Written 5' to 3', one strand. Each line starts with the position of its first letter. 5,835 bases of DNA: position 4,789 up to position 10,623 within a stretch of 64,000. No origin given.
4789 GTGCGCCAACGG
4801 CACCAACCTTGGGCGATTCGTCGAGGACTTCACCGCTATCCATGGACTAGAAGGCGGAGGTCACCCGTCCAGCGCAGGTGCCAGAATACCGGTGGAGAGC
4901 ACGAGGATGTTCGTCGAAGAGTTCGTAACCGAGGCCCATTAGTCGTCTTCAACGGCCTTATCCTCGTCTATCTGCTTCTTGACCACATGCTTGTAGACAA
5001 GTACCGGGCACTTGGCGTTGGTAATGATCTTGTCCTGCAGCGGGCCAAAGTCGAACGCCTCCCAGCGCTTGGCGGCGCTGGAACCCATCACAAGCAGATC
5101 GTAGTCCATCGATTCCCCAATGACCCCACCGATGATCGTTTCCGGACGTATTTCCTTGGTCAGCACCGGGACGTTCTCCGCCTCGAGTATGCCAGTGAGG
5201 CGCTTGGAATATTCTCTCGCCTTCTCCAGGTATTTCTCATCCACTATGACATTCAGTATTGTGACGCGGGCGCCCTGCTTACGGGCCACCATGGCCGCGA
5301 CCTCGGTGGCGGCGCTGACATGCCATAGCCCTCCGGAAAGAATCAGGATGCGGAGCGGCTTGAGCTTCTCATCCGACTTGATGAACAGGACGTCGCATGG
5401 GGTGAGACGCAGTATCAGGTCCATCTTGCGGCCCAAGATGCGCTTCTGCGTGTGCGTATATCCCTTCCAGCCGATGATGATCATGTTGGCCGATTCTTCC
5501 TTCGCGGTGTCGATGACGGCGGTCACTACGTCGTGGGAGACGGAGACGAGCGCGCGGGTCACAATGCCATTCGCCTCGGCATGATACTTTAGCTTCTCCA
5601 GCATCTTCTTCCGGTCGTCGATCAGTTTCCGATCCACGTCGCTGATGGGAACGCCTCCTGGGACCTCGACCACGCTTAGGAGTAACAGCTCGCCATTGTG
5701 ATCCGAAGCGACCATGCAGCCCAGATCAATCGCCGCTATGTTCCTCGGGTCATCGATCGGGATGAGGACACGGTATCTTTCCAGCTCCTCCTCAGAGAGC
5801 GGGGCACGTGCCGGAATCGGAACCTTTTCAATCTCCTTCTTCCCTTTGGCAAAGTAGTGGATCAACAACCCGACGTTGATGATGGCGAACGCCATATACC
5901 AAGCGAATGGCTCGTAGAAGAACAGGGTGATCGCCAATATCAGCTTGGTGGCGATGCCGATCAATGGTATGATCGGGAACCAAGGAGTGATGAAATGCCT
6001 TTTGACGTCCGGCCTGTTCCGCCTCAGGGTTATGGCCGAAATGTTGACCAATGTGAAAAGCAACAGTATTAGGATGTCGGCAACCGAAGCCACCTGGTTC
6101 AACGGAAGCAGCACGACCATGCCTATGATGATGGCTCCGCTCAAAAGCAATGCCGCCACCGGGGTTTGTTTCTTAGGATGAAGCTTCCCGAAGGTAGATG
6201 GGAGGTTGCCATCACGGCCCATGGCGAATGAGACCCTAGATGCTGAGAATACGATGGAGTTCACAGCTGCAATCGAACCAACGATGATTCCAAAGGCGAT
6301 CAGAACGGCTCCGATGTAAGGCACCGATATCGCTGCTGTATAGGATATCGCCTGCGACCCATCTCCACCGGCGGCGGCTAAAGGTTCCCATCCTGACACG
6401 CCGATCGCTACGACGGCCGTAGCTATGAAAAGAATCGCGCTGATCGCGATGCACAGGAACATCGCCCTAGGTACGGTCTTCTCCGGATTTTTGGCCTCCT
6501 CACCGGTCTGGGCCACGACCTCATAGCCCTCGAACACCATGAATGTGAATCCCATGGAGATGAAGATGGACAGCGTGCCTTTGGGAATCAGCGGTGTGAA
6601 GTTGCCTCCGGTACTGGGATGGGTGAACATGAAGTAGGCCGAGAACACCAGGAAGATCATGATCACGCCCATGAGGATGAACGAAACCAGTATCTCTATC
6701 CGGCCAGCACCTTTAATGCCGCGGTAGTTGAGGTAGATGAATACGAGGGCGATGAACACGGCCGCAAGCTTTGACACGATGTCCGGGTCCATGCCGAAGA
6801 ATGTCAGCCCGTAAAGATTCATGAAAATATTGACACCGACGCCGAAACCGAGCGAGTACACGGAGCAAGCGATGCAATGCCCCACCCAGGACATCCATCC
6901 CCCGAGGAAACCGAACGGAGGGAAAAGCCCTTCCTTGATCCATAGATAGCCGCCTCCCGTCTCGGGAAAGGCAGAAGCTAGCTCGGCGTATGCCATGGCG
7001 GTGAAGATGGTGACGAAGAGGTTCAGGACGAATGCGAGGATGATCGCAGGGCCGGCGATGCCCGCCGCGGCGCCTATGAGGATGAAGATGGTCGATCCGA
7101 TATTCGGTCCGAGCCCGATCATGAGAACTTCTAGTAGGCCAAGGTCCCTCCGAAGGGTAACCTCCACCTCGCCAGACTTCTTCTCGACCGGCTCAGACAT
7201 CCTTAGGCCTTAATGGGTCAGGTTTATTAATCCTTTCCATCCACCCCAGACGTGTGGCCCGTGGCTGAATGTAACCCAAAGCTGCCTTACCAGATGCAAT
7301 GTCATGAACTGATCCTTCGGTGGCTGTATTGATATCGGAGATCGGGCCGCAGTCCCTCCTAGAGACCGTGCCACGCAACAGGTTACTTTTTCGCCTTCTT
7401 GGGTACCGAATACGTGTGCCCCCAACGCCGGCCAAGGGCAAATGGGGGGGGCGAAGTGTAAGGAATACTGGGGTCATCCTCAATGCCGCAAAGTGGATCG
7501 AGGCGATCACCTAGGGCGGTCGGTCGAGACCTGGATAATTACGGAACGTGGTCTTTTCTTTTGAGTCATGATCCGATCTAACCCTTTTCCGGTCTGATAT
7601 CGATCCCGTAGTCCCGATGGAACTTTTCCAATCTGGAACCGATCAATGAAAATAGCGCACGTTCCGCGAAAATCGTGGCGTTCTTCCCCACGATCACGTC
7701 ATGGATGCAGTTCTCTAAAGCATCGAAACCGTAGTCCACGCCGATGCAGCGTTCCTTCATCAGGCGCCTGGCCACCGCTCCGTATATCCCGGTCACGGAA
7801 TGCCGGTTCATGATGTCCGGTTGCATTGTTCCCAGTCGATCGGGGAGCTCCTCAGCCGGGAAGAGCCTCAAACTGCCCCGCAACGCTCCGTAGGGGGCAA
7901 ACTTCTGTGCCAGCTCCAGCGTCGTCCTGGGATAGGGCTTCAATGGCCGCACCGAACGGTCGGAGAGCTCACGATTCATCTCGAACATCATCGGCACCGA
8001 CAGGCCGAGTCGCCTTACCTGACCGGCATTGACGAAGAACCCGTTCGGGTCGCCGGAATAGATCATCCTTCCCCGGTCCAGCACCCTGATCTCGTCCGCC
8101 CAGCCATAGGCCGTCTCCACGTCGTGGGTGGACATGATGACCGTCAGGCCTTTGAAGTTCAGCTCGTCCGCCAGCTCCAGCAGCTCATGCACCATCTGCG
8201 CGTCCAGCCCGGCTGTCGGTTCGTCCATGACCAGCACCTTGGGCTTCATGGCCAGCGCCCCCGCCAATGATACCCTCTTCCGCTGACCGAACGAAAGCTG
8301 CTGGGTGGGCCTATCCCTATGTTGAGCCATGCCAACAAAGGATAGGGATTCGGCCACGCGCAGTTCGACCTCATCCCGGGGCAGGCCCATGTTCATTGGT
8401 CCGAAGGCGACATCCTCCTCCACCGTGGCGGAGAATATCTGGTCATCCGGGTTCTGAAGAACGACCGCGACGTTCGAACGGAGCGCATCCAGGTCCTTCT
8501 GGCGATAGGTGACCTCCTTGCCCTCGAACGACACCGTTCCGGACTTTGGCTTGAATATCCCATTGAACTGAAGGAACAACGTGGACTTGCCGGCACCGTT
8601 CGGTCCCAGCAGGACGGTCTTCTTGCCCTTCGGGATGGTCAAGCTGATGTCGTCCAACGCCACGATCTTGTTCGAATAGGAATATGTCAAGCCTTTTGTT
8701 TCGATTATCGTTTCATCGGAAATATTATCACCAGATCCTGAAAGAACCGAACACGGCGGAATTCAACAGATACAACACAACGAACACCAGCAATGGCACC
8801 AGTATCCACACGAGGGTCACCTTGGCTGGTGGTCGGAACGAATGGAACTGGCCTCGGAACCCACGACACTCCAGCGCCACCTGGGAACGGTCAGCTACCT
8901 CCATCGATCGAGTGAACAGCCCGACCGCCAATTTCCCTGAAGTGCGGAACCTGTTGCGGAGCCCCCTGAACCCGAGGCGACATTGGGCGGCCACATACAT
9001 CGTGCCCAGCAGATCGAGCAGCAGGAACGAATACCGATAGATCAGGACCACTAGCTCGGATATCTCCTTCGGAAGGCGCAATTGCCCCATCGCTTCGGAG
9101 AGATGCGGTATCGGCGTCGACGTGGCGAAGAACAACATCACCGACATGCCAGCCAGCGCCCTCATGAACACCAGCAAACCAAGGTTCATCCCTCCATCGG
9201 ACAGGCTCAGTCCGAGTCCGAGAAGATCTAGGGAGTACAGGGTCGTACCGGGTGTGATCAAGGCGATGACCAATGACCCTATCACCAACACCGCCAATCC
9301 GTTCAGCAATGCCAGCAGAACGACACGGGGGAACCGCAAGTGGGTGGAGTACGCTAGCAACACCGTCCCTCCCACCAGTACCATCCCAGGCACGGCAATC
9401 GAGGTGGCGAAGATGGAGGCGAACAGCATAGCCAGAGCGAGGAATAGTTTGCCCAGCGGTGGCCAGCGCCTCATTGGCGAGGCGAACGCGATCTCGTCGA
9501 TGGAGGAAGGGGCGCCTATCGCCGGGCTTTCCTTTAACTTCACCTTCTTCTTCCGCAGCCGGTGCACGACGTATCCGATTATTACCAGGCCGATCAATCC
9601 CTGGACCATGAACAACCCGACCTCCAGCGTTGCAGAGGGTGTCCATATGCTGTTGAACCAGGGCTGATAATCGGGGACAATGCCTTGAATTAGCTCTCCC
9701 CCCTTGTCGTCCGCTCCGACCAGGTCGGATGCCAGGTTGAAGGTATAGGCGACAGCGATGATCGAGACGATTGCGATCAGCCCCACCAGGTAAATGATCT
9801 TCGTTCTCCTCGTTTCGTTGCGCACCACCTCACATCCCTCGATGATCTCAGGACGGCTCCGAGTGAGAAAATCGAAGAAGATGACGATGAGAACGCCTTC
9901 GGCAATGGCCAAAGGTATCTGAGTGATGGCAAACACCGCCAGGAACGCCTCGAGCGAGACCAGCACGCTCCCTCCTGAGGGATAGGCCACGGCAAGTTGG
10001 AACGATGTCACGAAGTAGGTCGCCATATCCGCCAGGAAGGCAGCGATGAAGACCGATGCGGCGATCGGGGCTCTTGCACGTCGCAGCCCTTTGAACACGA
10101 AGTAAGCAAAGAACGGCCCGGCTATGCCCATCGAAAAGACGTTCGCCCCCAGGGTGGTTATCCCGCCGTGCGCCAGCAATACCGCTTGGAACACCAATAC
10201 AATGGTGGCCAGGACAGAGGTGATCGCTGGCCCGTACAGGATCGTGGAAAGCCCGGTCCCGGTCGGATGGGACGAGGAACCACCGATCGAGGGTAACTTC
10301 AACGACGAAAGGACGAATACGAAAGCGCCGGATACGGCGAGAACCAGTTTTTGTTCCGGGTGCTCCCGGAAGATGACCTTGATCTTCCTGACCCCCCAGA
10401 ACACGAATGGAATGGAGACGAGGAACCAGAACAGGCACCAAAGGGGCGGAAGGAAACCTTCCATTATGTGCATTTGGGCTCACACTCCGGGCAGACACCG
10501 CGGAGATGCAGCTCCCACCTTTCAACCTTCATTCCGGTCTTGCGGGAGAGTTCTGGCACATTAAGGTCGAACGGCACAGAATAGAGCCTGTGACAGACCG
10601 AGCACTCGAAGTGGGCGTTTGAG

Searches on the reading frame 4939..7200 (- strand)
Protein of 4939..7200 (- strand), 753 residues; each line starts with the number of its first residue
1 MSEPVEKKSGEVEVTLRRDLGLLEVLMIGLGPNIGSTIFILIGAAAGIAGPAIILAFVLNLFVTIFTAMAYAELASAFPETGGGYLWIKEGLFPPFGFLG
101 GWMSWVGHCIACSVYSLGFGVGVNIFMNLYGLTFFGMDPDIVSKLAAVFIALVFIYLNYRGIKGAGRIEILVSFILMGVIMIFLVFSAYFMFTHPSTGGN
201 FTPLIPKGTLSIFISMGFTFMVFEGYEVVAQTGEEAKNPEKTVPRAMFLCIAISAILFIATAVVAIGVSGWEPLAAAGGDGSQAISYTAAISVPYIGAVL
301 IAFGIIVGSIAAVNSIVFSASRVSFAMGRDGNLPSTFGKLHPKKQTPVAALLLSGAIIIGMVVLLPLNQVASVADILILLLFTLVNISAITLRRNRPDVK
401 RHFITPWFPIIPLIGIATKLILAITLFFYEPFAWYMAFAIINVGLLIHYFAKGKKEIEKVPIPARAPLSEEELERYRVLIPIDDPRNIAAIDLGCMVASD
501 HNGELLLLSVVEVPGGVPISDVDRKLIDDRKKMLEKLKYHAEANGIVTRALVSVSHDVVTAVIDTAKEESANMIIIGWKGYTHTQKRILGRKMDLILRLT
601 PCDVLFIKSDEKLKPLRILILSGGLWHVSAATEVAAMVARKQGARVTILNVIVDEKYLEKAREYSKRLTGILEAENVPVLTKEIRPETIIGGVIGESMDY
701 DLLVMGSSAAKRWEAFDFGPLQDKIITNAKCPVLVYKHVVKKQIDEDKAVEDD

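Call 3: search_protein_families(library=pfam, proteins=[window:4939-7200:-])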
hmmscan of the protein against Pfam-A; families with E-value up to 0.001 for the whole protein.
window:4939-7200:- (753 aa): 3 families
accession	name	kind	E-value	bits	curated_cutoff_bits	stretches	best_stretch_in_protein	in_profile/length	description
PF13520.12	AA_permease_2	-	1.4e-47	163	27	1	20-430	1-408/427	Amino acid permease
PF00324.27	AA_permease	-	2.1e-44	152.4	24.6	1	25-445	2-449/470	Amino acid permease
PF00582.32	Usp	-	1.6e-25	90.8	24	2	477-608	4-141/141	Universal stress protein family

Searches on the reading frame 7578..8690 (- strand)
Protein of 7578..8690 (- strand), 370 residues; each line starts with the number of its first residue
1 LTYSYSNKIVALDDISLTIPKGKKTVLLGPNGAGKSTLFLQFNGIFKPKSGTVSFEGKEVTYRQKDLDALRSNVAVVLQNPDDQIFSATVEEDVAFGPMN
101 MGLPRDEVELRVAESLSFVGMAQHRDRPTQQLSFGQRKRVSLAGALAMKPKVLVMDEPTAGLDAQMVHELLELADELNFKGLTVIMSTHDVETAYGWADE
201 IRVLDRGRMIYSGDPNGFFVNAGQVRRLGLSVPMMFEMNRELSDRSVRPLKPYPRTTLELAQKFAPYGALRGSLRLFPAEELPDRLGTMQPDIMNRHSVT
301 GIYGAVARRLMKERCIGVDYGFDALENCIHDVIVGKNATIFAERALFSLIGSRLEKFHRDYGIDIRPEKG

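Call 3: search_protein_families(library=pfam, proteins=[window:7578-8690:-])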
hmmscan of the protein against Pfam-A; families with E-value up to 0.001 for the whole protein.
window:7578-8690:- (370 aa): 3 families
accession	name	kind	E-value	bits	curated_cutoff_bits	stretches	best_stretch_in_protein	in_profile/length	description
PF00005.33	ABC_tran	-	3.5e-32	112.3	25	1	12-160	1-137/137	ABC transporter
PF13304.12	AAA_21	-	1.9e-14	54.9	27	1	115-191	221-300/304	AAA domain, putative AbiEii toxin, Type IV TA system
PF02463.25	SMC_N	-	0.00024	21.1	40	0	23-193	25-201/220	RecF/RecN/SMC N terminal domain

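Call 7: search_protein_families(library=ncbifam, proteins=[window:7578-8690:-], max_evalue=0.01)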
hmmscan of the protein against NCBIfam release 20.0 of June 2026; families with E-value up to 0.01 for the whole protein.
window:7578-8690:- (370 aa): 191 families (the best 25 are shown)
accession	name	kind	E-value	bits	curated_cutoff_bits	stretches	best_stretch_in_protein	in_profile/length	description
TIGR01166.1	cbiO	subfamily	1.2e-74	249.9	211.8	1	5-193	1-189/190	cobalt ABC transporter, ATP-binding protein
NF010157.0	PRK13636.1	equivalog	3.5e-74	249.5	463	1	2-235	12-246/285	cobalt transporter ATP-binding subunit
NF010171.0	PRK13652.1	equivalog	1.1e-70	237.8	476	1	1-247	9-254/277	cobalt transporter ATP-binding subunit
TIGR04521.1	ECF_ATPase_2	equivalog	3.1e-70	236.4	330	1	7-260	16-273/279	energy-coupling factor transporter ATPase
TIGR04520.1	ECF_ATPase_1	equivalog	8.6e-70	235.2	315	1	2-248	7-253/269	energy-coupling factor transporter ATPase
NF010155.0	PRK13634.1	equivalog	3.6e-61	207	413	1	10-263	21-278/290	energy-coupling factor ABC transporter ATP-binding protein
NF010158.0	PRK13637.1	equivalog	2.3e-59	200.8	390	1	9-247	20-261/287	energy-coupling factor transporter ATPase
NF010156.0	PRK13635.1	equivalog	2.5e-55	187.6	392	1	3-248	13-257/279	energy-coupling factor ABC transporter ATP-binding protein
NF010159.0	PRK13638.1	equivalog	1.3e-53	182.1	489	1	12-242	17-247/271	energy-coupling factor ABC transporter ATP-binding protein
NF010167.0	PRK13648.1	subfamily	3.2e-51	174.3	241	1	6-244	19-255/269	energy-coupling factor transporter ATPase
NF010153.0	PRK13631.1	equivalog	5.4e-49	166.9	463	1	6-261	36-309/320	cobalt transporter ATP-binding subunit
NF010170.0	PRK13651.1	equivalog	7.3e-49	166.4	432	2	63-245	96-279/308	cobalt transporter ATP-binding subunit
TIGR01188.1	drrA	subfamily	3.3e-44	151.4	312.45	1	7-218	4-211/302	daunorubicin resistance ABC transporter, ATP-binding protein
NF010166.0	PRK13646.1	equivalog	2.4e-42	145.2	458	1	9-245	20-260/286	energy-coupling factor transporter ATPase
TIGR02673.1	FtsE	equivalog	6.6e-42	143.6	264.85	1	2-204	8-210/214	cell division ATP-binding protein FtsE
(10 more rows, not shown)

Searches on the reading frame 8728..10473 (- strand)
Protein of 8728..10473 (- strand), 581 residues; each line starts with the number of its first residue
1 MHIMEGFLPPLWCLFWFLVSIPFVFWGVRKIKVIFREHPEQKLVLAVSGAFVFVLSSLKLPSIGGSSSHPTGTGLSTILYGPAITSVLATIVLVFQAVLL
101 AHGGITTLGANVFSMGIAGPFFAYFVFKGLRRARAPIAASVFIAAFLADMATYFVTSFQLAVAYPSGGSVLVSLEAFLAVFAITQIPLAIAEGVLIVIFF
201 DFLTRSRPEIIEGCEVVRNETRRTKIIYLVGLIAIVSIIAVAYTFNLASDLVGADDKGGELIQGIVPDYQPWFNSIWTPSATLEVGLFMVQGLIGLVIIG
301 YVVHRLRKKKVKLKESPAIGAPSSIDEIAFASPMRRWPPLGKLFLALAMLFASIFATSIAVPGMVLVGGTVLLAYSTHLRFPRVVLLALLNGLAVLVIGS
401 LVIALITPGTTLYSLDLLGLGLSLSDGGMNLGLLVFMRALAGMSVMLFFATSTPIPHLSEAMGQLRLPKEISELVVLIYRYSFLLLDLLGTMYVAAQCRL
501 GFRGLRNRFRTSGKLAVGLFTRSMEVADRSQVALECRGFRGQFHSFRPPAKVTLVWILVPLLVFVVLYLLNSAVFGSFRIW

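Call 3: search_protein_families(library=pfam, proteins=[window:8728-10473:-])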
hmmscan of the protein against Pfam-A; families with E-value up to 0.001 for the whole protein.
window:8728-10473:- (581 aa): 3 families
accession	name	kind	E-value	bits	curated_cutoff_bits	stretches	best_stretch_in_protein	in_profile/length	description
PF01891.21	CbiM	-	2.1e-57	194.7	23.1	1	2-210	1-205/205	Cobalt uptake substrate-specific transmembrane region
PF02361.21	CbiQ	-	8.5e-34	117.5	25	1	332-542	3-213/216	Cobalt transport protein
PF02553.20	CbiN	-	5.5e-12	45.9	25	1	231-292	4-66/67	Cobalt transport protein component CbiN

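Call 7: search_protein_families(library=ncbifam, proteins=[window:8728-10473:-], max_evalue=0.01)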
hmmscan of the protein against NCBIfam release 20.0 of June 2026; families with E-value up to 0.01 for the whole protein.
window:8728-10473:- (581 aa): 14 families
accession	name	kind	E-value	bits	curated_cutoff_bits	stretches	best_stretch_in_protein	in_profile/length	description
NF006184.0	PRK08319.1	equivalog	1.6e-94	315.6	180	1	1-221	1-222/224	energy-coupling factor ABC transporter permease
TIGR00123.1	cbiM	equivalog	3.3e-85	285.3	184.15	1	1-212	1-213/214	cobalt ECF transporter S component CbiM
TIGR02454.1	ECF_T_CbiQ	equivalog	2.1e-33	115.8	111.8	1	339-537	3-200/200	cobalt ECF transporter T component CbiQ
NF004902.0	PRK06265.1-1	equivalog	1.9e-29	102.9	219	1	1-214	1-206/213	cobalt transporter CbiM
NF008873.0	PRK11909.1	equivalog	1.2e-27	97.2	225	1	1-162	1-160/230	cobalt transporter CbiM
NF005598.0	PRK07331.1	equivalog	2.3e-24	86.4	401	1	1-236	1-243/323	cobalt transporter CbiM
NF012029.0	PRK15485.1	equivalog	6.9e-22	78.5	303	1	324-544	3-224/225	energy-coupling factor ABC transporter transmembrane protein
NF002780.0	PRK02898.1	equivalog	7.8e-18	64.2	84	1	222-313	5-97/104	energy-coupling factor ABC transporter substrate-binding protein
NF004906.0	PRK06265.2-1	equivalog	3.3e-17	63.1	205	1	1-213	1-211/212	cobalt transporter CbiM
NF004905.0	PRK06265.1-5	equivalog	1.4e-14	54.7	173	1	1-212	1-198/205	cobalt transporter CbiM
TIGR01165.1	cbiN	subfamily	2.5e-14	53.3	104.85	1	223-305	4-88/91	cobalt ECF transporter S component CbiN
NF004908.0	PRK06265.2-3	equivalog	4.6e-13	49.6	205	1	36-219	29-205/211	cobalt transporter CbiM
NF004907.0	PRK06265.2-2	subfamily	1.2e-12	47.9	200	1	3-212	23-218/221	cobalt transporter CbiM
NF004903.0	PRK06265.1-3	equivalog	1.3e-12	47.6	193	1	45-213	40-200/211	cobalt transporter CbiM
